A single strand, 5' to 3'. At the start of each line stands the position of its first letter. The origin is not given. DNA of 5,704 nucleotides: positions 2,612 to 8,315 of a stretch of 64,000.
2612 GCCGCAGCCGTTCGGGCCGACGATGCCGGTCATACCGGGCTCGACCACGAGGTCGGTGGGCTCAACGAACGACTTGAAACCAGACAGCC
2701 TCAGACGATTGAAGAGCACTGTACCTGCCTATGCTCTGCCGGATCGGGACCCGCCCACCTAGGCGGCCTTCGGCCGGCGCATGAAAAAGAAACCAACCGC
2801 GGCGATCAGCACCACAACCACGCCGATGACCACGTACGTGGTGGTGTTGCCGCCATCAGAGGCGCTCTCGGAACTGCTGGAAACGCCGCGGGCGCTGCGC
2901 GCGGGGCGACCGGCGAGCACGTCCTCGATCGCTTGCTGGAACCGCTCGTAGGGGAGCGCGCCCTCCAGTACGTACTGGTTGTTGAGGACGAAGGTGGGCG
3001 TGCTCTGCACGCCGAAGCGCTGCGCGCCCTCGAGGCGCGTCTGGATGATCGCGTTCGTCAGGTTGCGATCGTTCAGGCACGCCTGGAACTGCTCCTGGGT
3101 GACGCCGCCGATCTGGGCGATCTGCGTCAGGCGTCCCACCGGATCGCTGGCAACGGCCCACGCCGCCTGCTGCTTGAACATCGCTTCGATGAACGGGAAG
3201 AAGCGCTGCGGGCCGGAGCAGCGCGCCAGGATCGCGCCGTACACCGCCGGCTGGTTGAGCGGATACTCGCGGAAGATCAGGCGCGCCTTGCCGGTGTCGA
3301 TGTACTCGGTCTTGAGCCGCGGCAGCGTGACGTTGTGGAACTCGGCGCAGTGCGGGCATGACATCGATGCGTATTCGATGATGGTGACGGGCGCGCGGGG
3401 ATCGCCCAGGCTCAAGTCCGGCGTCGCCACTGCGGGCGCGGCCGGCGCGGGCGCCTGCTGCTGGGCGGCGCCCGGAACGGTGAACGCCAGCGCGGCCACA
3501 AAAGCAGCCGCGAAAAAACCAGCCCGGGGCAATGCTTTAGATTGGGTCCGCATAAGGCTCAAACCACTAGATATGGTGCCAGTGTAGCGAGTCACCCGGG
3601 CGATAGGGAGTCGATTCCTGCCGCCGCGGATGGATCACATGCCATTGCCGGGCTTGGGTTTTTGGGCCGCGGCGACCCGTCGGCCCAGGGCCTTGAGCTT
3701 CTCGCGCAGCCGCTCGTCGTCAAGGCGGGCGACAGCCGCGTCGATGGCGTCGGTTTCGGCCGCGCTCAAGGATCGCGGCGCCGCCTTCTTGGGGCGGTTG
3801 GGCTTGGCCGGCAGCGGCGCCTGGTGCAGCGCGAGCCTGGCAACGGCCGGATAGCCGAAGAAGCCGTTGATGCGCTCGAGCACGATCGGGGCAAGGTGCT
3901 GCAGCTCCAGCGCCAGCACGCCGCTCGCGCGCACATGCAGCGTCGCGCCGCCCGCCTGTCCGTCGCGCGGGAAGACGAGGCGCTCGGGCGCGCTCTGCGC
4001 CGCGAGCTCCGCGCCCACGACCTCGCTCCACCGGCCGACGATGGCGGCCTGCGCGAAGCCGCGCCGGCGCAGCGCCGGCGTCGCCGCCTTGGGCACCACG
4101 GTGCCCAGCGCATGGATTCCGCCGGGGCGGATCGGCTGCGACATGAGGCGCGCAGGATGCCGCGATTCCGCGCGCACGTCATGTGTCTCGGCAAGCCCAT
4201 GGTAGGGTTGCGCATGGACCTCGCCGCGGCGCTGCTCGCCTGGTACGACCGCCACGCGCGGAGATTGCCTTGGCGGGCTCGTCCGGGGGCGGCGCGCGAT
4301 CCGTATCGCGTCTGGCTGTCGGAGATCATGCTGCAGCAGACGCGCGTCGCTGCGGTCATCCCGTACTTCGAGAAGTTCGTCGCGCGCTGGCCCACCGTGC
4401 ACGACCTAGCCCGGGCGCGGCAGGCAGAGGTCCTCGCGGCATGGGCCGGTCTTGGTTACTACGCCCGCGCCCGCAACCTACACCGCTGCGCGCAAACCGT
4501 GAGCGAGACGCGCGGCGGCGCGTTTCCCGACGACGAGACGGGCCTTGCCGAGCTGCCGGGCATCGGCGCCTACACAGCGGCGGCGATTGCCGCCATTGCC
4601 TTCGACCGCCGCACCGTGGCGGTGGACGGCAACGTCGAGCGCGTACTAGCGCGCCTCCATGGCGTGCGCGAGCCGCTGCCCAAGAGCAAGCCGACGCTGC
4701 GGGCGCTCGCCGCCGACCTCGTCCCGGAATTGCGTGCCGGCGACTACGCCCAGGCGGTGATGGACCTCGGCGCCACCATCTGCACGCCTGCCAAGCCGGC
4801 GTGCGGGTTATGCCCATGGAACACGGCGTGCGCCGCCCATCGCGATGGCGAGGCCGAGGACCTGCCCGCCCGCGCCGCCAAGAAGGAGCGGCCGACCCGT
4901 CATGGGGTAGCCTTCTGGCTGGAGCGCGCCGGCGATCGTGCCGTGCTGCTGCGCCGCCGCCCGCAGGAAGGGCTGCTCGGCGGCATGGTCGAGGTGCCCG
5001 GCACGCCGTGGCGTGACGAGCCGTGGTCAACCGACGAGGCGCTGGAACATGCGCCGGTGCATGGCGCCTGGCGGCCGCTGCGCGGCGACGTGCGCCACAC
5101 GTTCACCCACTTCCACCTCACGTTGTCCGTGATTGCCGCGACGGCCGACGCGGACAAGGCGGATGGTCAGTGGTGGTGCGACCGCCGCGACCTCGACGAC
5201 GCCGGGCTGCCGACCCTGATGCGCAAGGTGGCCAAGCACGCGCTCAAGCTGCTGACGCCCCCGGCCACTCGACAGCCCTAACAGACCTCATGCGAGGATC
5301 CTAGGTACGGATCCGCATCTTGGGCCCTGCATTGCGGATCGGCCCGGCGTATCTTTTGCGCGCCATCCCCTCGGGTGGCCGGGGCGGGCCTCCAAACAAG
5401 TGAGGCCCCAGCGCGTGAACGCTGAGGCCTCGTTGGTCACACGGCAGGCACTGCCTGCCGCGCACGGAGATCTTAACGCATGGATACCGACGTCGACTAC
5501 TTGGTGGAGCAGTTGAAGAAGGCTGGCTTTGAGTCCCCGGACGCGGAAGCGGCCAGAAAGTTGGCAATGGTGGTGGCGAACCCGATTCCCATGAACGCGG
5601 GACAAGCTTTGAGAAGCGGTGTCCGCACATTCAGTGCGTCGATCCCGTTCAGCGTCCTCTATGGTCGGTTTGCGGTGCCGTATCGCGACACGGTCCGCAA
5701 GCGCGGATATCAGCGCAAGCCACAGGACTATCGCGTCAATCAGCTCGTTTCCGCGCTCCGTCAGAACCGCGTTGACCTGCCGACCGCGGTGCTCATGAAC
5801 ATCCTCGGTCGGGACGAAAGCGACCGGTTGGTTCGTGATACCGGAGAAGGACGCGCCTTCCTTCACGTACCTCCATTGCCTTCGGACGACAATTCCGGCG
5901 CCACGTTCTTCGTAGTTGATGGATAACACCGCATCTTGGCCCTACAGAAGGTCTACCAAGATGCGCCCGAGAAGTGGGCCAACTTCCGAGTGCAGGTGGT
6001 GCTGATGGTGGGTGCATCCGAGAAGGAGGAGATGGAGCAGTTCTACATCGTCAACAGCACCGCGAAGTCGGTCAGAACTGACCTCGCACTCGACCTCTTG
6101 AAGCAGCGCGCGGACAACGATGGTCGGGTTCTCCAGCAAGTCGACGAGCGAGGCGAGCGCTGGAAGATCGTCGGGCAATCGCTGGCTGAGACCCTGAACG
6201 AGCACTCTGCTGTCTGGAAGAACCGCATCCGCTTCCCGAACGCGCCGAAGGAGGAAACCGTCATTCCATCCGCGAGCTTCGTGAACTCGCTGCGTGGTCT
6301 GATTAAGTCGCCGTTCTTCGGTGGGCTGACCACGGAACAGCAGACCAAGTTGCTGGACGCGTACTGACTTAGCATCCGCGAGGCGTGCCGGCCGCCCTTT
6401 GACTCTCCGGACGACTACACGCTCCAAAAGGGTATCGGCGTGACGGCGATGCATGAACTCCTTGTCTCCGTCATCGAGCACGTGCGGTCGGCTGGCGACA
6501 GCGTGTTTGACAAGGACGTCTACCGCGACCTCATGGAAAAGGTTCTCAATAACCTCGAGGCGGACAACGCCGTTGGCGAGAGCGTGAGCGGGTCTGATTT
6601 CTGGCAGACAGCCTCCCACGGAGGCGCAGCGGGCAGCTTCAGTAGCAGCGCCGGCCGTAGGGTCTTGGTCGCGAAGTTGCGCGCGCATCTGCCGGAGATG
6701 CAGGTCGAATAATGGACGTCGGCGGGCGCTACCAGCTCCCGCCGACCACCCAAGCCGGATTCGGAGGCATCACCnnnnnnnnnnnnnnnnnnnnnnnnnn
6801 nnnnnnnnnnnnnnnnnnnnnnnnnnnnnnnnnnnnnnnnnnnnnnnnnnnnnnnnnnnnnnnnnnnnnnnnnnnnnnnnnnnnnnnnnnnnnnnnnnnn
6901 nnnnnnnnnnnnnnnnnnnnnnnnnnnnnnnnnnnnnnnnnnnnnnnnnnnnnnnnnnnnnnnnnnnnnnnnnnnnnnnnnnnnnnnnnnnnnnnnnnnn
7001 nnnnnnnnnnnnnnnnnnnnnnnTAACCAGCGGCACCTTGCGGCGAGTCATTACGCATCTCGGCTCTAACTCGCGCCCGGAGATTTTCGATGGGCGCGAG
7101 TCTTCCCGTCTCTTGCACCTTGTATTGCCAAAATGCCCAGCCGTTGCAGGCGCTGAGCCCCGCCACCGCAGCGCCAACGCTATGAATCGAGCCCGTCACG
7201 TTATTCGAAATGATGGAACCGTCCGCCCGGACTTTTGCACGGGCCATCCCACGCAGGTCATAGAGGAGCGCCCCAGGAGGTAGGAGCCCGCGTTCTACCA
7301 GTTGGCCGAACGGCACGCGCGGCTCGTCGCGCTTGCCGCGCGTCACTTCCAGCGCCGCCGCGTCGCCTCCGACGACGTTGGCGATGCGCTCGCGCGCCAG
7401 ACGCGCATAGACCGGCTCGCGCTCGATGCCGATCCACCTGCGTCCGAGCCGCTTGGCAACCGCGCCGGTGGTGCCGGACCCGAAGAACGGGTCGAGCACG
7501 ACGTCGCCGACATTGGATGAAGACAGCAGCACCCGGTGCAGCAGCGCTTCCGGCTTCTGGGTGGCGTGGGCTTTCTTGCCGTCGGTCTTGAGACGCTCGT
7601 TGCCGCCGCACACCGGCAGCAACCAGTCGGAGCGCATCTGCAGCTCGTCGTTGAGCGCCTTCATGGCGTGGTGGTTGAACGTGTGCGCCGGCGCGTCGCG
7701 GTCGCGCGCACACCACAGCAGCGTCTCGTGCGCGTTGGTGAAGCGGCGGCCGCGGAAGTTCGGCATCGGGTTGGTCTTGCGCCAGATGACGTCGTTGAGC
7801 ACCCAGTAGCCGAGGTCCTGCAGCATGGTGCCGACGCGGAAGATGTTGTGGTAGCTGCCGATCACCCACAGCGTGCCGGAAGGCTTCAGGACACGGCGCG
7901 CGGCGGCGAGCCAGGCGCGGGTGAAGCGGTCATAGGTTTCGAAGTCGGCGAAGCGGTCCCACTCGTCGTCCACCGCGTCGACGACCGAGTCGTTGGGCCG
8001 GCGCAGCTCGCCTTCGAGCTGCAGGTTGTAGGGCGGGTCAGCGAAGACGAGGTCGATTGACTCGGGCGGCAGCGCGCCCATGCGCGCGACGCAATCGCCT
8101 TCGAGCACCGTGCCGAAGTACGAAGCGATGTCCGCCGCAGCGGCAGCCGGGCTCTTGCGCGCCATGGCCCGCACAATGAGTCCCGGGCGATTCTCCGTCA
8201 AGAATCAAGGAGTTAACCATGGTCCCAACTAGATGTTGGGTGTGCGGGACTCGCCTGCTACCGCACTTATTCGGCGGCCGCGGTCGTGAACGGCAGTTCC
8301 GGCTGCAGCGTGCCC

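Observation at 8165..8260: Four GANTC sites clustered over the ccrM promoter, suggesting methylation-state autoregulation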

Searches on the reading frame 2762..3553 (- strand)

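Call 58: search_protein_families(library=pfam, proteins=[window:2762-3553:-])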
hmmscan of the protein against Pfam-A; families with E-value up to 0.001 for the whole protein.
seq(264 aa): 4 families
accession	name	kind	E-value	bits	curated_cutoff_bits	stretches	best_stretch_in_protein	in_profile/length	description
PF13462.12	Thioredoxin_4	-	5.9e-41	140.8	23.2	1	46-211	5-165/165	Thioredoxin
PF01323.26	DSBA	-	1.5e-09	38.4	25.6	1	136-209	119-190/191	DSBA-like thioredoxin domain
PF13098.12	Thioredoxin_2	-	2.4e-07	31.5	27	1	62-208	13-103/104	Thioredoxin-like domain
PF13192.12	Thioredoxin_3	-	0.00019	21.8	24.8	0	172-207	37-72/76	Thioredoxin domain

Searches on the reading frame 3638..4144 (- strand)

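Call 58: search_protein_families(library=pfam, proteins=[window:3638-4144:-])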
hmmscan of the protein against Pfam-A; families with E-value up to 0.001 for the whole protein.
seq(169 aa): 1 family
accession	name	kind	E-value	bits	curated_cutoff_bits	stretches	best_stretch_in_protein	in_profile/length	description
PF05258.17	DciA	-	2.8e-15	56.7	24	1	13-104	2-87/89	Dna[CI] antecedent, DciA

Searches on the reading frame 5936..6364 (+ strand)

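Call 5: search_protein_families(library=ncbifam, proteins=[window:5936-6364:+])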
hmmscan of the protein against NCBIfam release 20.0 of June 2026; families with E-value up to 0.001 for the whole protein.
seq(143 aa): 1 family
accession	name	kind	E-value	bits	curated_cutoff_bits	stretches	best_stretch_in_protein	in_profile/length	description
TIGR03187.1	DGQHR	domain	2.6e-07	30.7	58.85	1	1-140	109-233/276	DGQHR domain-containing protein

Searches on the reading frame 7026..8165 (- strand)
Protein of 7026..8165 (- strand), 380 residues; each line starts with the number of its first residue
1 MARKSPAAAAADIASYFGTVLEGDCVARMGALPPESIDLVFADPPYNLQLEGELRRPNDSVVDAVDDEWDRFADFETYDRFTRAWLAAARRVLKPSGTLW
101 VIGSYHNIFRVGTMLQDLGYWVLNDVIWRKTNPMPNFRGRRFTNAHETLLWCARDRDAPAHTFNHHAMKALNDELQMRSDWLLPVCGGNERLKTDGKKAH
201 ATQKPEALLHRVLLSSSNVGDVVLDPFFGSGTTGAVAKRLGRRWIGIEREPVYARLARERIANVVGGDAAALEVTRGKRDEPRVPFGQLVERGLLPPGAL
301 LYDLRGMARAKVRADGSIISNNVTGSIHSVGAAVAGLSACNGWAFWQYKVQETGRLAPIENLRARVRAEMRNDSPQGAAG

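Call 5: search_protein_families(library=ncbifam, proteins=[window:7026-8165:-])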
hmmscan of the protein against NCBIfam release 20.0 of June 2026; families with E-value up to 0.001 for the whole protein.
window:7026-8165:- (380 aa): 3 families
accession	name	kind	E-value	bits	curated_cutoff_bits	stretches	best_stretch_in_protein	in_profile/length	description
NF050803.1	DnaMtaseCcrMCaul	equivalog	7.3e-178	590.8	830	1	19-365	5-349/350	adenine-specific DNA-methyltransferase CcrM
NF008572.0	PRK11524.1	equivalog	7.6e-34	117.2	292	2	191-265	186-260/294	adenine-specific DNA-methyltransferase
NF010253.0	PRK13699.1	subfamily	2.2e-18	66.7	244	2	193-264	137-208/226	DNA methyltransferase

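Call 6: search_solved_structures(query=window:7026-8165:-, show_alignments=1)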
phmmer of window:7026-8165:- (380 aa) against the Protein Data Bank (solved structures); distinct sequences matched with E-value up to 0.001: 13.
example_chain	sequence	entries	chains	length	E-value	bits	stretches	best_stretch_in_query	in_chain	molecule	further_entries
6pbd_A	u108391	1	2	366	1.1e-149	501.6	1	19-370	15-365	Modification methylase CcrMI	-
5hek_A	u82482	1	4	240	2.9e-26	95.3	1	37-261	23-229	Adenine specific DNA methyltransferase (DpnA)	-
5hfj_A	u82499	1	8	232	3e-26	95.2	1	37-261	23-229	Adenine specific DNA methyltransferase (DpnA)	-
8urk_A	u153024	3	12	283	3.4e-22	81.9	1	23-264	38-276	Methyltransferase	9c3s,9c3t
9c3u_A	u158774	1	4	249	1.2e-21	80.1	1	28-261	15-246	Methyltransferase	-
1g60_A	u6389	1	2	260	3.8e-20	75.1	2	197-256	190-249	Adenine-specific Methyltransferase MboIIA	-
1eg2_A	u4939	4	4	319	1.4e-17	66.7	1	23-262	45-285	MODIFICATION METHYLASE RSRI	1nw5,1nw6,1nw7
1nw8_A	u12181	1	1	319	4.3e-17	65.1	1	24-262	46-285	MODIFICATION METHYLASE RSRI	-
2zie_A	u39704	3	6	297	8e-15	57.6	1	196-277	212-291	Putative modification methylase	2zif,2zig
8s9n_A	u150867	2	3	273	4e-12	48.7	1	23-263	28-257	DNA cytosine-N4 methyltransferase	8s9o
8s9m_A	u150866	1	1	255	4.7e-12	48.5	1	24-263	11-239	DNA cytosine-N4 methyltransferase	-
1boo_A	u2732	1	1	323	6.3e-10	41.5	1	193-258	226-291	PROTEIN (N-4 CYTOSINE-SPECIFIC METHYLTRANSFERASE PVU II)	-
3cc8_A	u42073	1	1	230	0.00016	23.7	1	222-348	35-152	Putative methyltransferase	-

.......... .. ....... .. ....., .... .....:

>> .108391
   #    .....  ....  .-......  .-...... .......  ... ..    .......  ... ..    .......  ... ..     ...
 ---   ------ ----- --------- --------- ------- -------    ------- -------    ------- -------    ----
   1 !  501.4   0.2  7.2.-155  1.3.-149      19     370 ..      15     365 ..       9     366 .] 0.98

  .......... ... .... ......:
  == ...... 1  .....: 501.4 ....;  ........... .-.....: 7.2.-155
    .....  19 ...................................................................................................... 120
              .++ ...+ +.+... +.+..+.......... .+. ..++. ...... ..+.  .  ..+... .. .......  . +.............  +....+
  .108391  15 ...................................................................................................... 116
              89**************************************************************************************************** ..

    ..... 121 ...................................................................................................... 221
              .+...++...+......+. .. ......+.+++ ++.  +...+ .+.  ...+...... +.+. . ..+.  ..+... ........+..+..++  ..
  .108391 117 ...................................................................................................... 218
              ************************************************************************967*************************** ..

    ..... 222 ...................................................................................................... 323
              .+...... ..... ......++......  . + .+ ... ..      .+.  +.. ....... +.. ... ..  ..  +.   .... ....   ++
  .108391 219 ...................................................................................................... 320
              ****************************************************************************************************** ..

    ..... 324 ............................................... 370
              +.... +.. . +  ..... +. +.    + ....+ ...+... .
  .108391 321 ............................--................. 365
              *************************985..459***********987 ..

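Call 7: find_related_loci(query=window:7026-8165:-, collection=genome_contigs, flank=2500)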
Query window:7026-8165:- (380 aa) in genome_contigs; peptide patterns used: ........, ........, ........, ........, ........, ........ (x = any residue, [..] = any of these).
429 stretches matched a pattern; 319 encode a relative of the query (tblastn E <= 1e-3); the best 80 are kept; 80 distinct loci.
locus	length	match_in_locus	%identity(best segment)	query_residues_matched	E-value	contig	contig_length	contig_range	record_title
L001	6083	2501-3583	85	9-370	0e+0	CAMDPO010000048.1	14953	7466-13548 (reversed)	MAG: Rhizobium sp. Q54 isolate ZH-13nov19-49 genome assembly, contig: ZH-13nov19-C6519, whole genome shotgun sequence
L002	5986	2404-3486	78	10-370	0e+0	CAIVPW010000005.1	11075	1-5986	MAG: uncultured Alphaproteobacteria bacterium isolate ErkenSummer_bin-2085 genome assembly, contig: bin-2085:005/285, wh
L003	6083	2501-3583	84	9-370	0e+0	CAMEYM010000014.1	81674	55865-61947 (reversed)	MAG: Rhizobium sp. Q54 isolate AH-24oct19-21 genome assembly, contig: AH-24oct19-C427, whole genome shotgun sequence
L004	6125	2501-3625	76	1-376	0e+0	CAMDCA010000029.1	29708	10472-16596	MAG: Rhizobium sp. Q54 isolate MaH-09apr19-152 genome assembly, contig: MaH-09apr19-C3436, whole genome shotgun sequence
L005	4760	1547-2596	70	20-370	8e-172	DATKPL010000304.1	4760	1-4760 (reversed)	MAG TPA_asm: Rhizomicrobium sp. isolate SMAG_U14790 k141_868643, whole genome shotgun sequence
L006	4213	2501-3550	68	20-370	2e-167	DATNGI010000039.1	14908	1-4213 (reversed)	MAG TPA_asm: Rhizomicrobium sp. isolate SMAG_U11317 k141_2260535, whole genome shotgun sequence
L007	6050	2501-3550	68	20-370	2e-165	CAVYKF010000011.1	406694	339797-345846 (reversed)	MAG: uncultured Alphaproteobacteria bacterium isolate MFD01299.bin.2.150 genome assembly, contig: contig_46187, whole ge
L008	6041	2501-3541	68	20-368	5e-165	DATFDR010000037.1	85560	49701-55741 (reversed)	MAG TPA_asm: Rhizomicrobium sp. isolate SMAG_U8585 k141_2361172, whole genome shotgun sequence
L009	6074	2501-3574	67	20-380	7e-164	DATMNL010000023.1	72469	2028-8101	MAG TPA_asm: Rhizomicrobium sp. isolate SMAG_U12849 k141_4813114, whole genome shotgun sequence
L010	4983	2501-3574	65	20-379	2e-164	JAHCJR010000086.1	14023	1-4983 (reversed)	MAG: Alphaproteobacteria bacterium isolate TGS_PRO5 PRO5_86, whole genome shotgun sequence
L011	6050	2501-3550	67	20-370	5e-163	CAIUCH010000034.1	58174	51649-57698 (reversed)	MAG: uncultured Alphaproteobacteria bacterium isolate Kiruna2_bin-2274 genome assembly, contig: bin-2274:34/60, whole ge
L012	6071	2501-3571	67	20-378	1e-162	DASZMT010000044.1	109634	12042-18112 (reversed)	MAG TPA_asm: Rhizomicrobium sp. isolate SMAG_U5898 k141_374811, whole genome shotgun sequence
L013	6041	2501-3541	68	20-368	1e-162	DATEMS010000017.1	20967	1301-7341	MAG TPA_asm: Rhizomicrobium sp. isolate SMAG_U8948 k141_235923, whole genome shotgun sequence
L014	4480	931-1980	67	20-370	3e-163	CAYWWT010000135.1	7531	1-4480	MAG TPA_asm: uncultured Rhizobium sp. isolate SRP193066_co1_10 genome assembly, contig: NODE_8547_length_7531_cov_6.2118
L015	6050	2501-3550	67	19-369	7e-162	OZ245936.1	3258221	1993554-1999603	MAG: Parvibaculaceae bacterium isolate bed00a0d-a1ae-49c1-a58a-6bb07fa44e2f genome assembly, chromosome: 1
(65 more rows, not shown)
